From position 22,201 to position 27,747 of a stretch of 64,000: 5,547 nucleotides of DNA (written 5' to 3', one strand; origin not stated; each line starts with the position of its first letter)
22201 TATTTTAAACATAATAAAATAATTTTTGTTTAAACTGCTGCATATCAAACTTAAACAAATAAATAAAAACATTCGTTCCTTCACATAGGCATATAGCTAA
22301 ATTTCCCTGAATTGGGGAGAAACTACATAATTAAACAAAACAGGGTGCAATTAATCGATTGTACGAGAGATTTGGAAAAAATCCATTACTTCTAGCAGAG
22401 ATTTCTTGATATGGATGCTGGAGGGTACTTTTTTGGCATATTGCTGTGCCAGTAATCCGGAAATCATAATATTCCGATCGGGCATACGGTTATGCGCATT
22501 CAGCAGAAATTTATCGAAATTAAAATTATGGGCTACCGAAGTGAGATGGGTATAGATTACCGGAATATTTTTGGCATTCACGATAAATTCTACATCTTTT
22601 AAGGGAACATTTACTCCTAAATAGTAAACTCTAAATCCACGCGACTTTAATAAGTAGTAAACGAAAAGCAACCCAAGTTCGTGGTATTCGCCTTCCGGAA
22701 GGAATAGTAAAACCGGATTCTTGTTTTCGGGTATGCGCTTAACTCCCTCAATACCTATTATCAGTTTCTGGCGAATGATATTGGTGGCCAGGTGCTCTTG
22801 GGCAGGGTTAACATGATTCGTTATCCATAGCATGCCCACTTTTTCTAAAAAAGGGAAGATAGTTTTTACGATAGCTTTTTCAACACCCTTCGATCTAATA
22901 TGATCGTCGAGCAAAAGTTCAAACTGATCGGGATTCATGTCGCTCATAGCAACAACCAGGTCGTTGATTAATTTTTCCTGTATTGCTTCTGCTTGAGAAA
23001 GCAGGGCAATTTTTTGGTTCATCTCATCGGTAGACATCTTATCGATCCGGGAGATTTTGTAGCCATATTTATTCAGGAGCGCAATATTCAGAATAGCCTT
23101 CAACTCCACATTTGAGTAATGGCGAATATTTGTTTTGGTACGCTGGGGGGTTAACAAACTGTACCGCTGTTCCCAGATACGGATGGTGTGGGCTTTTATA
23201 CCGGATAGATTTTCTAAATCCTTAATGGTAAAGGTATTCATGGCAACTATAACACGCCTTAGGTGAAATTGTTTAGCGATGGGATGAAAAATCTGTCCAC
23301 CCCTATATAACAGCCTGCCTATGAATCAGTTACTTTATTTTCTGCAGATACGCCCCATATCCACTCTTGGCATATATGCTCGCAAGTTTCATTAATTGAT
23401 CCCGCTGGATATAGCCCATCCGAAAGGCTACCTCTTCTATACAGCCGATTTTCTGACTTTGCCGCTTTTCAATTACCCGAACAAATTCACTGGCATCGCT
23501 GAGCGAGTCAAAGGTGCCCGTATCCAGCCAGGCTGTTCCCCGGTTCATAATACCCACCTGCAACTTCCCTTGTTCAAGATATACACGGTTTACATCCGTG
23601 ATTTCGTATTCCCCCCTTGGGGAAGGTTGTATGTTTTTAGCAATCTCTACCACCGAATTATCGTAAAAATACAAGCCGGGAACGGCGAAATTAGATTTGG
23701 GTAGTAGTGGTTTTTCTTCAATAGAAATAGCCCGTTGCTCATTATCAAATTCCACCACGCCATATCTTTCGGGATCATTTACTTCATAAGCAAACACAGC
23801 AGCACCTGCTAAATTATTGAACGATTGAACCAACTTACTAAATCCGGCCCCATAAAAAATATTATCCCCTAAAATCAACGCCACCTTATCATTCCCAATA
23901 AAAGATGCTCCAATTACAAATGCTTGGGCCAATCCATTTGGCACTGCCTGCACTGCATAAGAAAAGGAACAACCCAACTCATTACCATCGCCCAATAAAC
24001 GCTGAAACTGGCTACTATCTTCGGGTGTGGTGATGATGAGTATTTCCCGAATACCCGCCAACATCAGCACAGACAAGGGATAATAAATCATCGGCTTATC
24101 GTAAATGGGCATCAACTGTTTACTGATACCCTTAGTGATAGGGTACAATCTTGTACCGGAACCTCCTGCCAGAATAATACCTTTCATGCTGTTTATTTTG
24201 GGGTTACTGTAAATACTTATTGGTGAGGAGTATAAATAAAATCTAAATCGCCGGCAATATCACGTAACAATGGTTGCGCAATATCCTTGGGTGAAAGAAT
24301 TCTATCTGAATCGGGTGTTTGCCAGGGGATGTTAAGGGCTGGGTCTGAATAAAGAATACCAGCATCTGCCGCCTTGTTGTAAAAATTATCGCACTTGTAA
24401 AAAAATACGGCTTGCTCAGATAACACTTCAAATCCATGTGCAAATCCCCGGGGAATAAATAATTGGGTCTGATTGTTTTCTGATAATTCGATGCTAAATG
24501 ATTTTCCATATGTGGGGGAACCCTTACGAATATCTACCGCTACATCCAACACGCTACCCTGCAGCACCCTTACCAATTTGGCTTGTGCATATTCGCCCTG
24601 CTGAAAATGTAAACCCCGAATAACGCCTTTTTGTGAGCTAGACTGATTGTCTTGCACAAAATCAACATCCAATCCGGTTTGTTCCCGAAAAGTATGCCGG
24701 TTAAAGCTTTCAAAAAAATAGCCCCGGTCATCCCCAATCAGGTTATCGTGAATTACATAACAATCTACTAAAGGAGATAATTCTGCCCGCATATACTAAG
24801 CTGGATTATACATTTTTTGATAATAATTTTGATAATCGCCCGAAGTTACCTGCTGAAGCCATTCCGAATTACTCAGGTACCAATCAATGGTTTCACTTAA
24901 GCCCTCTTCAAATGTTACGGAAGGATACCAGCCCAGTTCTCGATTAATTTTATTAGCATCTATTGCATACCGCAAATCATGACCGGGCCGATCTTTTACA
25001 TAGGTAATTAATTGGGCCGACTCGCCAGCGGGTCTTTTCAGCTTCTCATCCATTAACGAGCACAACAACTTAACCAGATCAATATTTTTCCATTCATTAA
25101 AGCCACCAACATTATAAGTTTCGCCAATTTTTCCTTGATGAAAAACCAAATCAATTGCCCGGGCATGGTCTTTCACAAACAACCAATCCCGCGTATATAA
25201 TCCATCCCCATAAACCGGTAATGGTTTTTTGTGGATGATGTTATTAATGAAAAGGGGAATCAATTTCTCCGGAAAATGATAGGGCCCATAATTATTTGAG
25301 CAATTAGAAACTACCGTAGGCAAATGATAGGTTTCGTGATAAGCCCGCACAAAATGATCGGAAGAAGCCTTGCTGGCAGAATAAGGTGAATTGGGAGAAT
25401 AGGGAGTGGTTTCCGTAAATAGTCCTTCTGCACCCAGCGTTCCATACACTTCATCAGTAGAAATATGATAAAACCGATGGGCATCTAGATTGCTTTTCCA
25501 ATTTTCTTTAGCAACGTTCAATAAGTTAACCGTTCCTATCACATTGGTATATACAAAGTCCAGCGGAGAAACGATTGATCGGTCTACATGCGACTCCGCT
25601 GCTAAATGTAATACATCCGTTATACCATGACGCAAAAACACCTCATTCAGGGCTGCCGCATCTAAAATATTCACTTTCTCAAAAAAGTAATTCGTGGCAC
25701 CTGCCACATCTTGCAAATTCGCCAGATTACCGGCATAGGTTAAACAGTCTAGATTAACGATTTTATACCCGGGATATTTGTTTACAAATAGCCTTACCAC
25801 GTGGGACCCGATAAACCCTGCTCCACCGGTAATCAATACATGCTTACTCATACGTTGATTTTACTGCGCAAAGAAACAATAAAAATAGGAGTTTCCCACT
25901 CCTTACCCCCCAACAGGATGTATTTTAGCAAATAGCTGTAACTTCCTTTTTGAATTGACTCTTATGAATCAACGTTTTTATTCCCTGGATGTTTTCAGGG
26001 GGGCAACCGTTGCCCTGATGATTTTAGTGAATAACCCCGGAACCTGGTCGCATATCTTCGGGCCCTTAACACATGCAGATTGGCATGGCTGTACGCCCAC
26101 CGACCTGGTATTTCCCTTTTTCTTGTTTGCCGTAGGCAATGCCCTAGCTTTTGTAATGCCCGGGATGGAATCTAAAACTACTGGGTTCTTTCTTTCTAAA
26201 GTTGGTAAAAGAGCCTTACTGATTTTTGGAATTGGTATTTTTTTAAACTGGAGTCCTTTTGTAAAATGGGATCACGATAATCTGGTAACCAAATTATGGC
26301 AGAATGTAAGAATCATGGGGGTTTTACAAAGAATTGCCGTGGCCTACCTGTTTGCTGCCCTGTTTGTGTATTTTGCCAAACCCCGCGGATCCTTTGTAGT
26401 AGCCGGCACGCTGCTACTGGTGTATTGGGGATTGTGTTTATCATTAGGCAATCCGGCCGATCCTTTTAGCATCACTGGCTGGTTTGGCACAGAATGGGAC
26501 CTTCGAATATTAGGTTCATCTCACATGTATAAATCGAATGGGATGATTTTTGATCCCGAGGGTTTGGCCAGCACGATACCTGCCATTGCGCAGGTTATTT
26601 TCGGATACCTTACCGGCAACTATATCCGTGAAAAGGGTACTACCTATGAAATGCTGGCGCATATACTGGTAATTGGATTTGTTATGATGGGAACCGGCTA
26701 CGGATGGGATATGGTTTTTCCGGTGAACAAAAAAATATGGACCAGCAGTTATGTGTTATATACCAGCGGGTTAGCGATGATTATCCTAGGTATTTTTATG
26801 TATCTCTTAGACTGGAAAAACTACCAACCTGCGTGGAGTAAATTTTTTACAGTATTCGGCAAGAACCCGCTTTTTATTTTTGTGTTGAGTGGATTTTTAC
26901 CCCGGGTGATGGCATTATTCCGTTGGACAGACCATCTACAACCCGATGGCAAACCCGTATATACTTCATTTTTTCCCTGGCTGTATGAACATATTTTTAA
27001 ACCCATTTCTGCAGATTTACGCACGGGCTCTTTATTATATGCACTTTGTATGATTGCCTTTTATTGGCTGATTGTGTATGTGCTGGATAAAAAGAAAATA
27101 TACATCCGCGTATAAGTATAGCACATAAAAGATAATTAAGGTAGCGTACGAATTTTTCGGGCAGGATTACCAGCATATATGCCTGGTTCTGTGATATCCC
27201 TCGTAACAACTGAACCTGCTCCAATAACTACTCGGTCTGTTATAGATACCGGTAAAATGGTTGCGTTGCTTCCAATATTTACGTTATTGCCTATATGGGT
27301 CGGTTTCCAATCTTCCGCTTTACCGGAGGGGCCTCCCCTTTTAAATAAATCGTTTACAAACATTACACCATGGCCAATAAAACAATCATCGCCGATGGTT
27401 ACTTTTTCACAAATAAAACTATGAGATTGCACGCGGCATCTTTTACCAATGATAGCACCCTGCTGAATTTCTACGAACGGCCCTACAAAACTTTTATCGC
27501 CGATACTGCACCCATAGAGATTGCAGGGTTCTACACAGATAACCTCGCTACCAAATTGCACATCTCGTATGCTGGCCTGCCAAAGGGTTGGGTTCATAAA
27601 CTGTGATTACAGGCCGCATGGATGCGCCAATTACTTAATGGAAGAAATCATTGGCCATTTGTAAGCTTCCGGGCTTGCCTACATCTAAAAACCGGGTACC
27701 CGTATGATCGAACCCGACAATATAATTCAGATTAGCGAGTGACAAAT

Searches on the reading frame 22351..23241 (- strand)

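Call 11: search_protein_families(library=pfam, proteins=[window:22351-23241:-], max_evalue=0.001)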
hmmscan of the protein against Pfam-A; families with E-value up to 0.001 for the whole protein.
window:22351-23241:- (296 aa): 4 families
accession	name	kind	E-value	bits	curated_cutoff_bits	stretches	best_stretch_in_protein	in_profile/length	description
PF13411.12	MerR_1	-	1.1e-11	45.1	21.6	1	4-69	1-65/69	MerR HTH family regulatory protein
PF00376.29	MerR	-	6.9e-08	32.6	28.2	1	5-42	1-38/38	MerR family regulatory protein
PF02607.22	B12-binding_2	-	1.2e-07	32.3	23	1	92-160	2-70/74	B12 binding domain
PF02310.24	B12-binding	-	7.5e-06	26.2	32.1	1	182-269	8-95/121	B12 binding domain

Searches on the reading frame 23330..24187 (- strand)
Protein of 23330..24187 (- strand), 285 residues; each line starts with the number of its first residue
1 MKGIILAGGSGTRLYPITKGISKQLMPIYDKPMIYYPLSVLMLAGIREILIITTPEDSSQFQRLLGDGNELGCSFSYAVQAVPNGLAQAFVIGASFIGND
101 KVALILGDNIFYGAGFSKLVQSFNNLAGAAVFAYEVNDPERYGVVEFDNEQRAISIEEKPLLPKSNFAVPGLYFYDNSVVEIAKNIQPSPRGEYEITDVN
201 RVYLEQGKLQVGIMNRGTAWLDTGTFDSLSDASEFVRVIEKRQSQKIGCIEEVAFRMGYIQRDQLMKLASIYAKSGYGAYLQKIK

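Call 11: search_protein_families(library=pfam, proteins=[window:23330-24187:-], max_evalue=0.001)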
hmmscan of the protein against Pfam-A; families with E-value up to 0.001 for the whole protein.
window:23330-24187:- (285 aa): 2 families
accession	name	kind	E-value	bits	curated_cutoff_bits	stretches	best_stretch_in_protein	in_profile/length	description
PF00483.29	NTP_transferase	-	1.3e-76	257.9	21.2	1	2-236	1-242/245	Nucleotidyl transferase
PF12804.13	NTP_transf_3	-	1.1e-08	35.9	27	1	3-133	1-122/160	MobA-like NTP transferase domain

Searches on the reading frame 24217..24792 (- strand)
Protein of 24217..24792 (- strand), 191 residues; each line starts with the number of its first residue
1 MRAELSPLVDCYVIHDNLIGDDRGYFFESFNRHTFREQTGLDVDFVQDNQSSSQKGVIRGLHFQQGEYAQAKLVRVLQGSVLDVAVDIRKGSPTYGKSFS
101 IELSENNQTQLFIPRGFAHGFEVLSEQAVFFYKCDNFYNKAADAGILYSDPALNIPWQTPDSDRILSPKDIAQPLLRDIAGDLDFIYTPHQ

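Call 11: search_protein_families(library=pfam, proteins=[window:24217-24792:-], max_evalue=0.001)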
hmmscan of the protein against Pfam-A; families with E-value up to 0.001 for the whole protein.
window:24217-24792:- (191 aa): 1 family
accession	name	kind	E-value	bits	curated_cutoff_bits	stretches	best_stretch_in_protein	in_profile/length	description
PF00908.23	dTDP_sugar_isom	-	8.3e-68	227.8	27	1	8-178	4-168/168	dTDP-4-dehydrorhamnose 3,5-epimerase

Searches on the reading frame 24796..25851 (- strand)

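Call 11: search_protein_families(library=pfam, proteins=[window:24796-25851:-], max_evalue=0.001)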
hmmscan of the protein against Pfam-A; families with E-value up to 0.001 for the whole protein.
window:24796-25851:- (351 aa): 6 families
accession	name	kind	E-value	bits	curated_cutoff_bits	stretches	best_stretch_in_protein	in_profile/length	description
PF16363.11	GDP_Man_Dehyd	-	2.1e-95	320.4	27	1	6-321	1-332/332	GDP-mannose 4,6 dehydratase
PF01370.27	Epimerase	-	1.1e-66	225.1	20.9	1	5-249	1-240/240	NAD dependent epimerase/dehydratase family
PF02719.21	Polysacc_synt_2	-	7.3e-14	52.1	20.2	1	5-277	1-253/293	Polysaccharide biosynthesis protein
PF01073.25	3Beta_HSD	-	6.8e-10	38.9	22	1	6-232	1-224/280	3-beta hydroxysteroid dehydrogenase/isomerase family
PF04321.23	RmlD_sub_bind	-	7.2e-10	38.8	27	1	4-175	2-143/287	RmlD substrate binding domain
PF07993.18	NAD_binding_4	-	8e-10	38.7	20.1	1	74-185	86-205/258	Male sterility protein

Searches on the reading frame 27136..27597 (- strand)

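Call 11: search_protein_families(library=pfam, proteins=[window:27136-27597:-], max_evalue=0.001)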
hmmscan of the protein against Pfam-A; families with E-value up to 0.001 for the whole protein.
window:27136-27597:- (153 aa): 4 families
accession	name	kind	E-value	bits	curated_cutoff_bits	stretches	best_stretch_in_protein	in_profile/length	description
PF00132.30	Hexapep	-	4.7e-20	70.8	27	2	29-62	1-34/36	Bacterial transferase hexapeptide (six repeats)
PF14602.12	Hexapep_2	-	5.2e-17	61.7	27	1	99-133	1-34/34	Hexapeptide repeat of succinyl-transferase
PF25084.1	LbH_EIF2B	-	4.2e-10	40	54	1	30-78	22-74/105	EIF2B subunit epsilon LbH domain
PF25087.1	GMPPB_C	-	0.00064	19.8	39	0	29-80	16-71/110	GMPPB C-terminal domain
